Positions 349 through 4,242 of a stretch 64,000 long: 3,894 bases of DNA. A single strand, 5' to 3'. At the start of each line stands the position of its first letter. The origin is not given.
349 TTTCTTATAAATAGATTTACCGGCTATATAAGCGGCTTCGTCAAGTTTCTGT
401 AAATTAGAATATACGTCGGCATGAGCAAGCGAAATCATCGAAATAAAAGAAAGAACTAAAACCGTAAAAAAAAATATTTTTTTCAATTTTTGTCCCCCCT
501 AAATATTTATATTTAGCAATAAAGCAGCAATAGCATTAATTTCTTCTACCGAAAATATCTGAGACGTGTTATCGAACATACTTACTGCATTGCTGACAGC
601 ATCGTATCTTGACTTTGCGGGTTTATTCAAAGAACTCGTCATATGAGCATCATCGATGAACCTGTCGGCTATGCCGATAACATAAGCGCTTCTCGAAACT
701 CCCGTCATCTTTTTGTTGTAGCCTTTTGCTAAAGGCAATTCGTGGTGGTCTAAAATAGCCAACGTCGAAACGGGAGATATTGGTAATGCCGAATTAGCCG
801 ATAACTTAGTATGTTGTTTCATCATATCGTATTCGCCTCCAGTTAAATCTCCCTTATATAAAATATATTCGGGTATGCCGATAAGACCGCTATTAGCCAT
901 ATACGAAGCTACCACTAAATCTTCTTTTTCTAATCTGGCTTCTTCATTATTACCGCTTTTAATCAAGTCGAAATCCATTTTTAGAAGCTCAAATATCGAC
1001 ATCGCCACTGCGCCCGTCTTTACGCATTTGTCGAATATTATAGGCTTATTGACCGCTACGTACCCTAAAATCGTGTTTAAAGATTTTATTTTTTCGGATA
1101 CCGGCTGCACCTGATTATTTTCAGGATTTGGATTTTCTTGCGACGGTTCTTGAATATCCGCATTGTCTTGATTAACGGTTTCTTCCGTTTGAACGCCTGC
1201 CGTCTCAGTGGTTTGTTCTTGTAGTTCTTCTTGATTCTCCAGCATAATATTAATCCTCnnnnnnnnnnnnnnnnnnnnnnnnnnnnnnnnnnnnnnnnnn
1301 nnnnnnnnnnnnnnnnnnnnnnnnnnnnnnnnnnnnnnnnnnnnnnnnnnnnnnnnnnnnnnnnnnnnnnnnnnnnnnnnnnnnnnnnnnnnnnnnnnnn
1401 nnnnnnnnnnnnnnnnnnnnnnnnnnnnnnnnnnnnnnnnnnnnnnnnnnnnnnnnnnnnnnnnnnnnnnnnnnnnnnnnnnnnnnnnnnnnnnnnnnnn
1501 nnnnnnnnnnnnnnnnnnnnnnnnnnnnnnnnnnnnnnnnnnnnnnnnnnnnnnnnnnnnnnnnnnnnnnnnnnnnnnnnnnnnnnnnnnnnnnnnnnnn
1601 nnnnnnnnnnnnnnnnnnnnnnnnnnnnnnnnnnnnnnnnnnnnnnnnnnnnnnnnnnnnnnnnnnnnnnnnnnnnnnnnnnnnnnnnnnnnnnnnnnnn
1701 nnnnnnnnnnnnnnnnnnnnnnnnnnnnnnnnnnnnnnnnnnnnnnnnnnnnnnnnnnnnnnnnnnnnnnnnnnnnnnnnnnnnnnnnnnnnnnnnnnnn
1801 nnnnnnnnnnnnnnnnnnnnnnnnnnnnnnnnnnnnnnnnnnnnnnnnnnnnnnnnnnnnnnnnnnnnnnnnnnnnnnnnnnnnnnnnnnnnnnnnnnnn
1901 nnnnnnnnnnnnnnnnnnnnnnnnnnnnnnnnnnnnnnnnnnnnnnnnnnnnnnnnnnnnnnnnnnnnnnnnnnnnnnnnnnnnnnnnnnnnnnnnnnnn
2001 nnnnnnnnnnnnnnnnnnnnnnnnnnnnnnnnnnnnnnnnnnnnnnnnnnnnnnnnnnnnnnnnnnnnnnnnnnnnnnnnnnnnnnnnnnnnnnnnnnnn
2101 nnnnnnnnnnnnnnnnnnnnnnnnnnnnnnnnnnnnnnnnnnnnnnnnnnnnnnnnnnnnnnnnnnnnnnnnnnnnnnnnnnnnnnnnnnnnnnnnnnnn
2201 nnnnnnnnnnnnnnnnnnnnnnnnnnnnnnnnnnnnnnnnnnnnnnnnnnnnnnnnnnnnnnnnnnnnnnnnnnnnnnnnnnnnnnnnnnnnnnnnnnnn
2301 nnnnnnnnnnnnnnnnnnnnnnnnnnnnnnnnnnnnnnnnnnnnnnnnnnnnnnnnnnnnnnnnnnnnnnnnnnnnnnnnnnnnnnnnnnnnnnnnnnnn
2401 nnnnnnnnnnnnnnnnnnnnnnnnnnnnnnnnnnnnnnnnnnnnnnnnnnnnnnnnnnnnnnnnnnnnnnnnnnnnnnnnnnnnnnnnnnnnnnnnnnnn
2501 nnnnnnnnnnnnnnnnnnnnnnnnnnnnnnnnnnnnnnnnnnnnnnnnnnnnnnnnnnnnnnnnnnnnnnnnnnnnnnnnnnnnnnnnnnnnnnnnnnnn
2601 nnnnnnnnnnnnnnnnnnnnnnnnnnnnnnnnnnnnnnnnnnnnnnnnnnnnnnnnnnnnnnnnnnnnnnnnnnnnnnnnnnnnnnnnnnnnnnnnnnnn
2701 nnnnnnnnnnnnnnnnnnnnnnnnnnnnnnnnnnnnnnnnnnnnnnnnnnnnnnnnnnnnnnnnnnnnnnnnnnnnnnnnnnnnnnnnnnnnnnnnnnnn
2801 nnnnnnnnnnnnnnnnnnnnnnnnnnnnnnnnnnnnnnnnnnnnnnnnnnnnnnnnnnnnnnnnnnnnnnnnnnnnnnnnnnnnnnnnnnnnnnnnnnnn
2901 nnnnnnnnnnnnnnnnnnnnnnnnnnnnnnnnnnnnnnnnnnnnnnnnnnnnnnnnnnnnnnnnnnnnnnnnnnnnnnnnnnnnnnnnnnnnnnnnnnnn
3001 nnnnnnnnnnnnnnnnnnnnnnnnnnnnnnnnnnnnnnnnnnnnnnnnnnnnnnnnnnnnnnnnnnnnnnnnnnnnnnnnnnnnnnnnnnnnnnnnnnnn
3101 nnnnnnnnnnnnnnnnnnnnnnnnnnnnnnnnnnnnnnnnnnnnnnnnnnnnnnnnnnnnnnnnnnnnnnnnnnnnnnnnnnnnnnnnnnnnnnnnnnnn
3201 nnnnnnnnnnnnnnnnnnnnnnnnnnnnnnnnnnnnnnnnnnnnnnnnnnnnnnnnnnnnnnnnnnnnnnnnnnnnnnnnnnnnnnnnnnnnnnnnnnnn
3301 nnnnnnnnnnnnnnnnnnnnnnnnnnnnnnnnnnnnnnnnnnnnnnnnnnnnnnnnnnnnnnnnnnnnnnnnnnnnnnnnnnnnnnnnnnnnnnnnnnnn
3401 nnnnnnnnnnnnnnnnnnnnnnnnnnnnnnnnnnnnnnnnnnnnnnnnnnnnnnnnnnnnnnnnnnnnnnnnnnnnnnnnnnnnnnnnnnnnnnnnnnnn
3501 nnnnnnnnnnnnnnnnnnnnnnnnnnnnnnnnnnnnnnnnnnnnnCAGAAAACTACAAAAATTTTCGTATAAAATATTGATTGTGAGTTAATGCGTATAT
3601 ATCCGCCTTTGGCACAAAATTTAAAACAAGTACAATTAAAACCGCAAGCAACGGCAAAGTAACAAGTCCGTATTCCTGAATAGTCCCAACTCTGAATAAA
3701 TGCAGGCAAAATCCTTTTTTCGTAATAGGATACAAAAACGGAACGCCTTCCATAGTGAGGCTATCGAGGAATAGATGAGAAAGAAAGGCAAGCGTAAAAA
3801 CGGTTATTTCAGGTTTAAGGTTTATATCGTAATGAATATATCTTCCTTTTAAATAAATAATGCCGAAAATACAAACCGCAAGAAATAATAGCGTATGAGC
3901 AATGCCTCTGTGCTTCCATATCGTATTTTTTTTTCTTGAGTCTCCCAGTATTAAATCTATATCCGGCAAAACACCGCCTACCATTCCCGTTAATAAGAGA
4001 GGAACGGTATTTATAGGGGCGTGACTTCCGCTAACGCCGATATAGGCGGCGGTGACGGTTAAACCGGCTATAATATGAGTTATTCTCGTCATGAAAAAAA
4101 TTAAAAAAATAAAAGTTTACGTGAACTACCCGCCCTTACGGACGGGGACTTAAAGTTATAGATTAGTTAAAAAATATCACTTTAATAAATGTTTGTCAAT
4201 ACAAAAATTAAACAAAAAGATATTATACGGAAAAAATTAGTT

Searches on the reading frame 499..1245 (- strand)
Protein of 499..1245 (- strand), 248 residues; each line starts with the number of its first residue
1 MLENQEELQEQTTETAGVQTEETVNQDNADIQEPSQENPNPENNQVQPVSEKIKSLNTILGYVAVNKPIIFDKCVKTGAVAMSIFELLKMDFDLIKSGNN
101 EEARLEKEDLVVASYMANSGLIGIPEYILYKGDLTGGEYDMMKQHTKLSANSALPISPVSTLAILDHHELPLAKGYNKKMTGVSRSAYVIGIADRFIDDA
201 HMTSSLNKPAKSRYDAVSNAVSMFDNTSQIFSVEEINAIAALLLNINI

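Call 62: search_protein_families(library=pfam, proteins=[window:499-1245:-], max_evalue=0.01)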
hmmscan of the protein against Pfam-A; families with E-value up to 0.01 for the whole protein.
window:499-1245:- (248 aa): 1 family
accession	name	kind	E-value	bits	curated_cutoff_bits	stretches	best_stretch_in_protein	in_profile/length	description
PF13487.12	HD_5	-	0.00013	22.2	27.2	1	106-216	38-154/170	HD domain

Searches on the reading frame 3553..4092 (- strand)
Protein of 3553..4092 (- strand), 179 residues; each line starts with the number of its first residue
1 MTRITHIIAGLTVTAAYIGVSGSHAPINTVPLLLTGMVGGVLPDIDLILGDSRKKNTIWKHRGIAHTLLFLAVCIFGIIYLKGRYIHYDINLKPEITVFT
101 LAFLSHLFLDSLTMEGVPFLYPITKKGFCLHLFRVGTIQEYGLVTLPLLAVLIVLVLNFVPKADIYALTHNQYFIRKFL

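Call 62: search_protein_families(library=pfam, proteins=[window:3553-4092:-], max_evalue=0.01)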
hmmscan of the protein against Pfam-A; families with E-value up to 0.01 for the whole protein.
window:3553-4092:- (179 aa): 1 family
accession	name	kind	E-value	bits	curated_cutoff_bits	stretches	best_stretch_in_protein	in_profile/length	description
PF04307.19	YdjM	-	9.8e-26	90.7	29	1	1-159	1-170/176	YdjM inner membrane protein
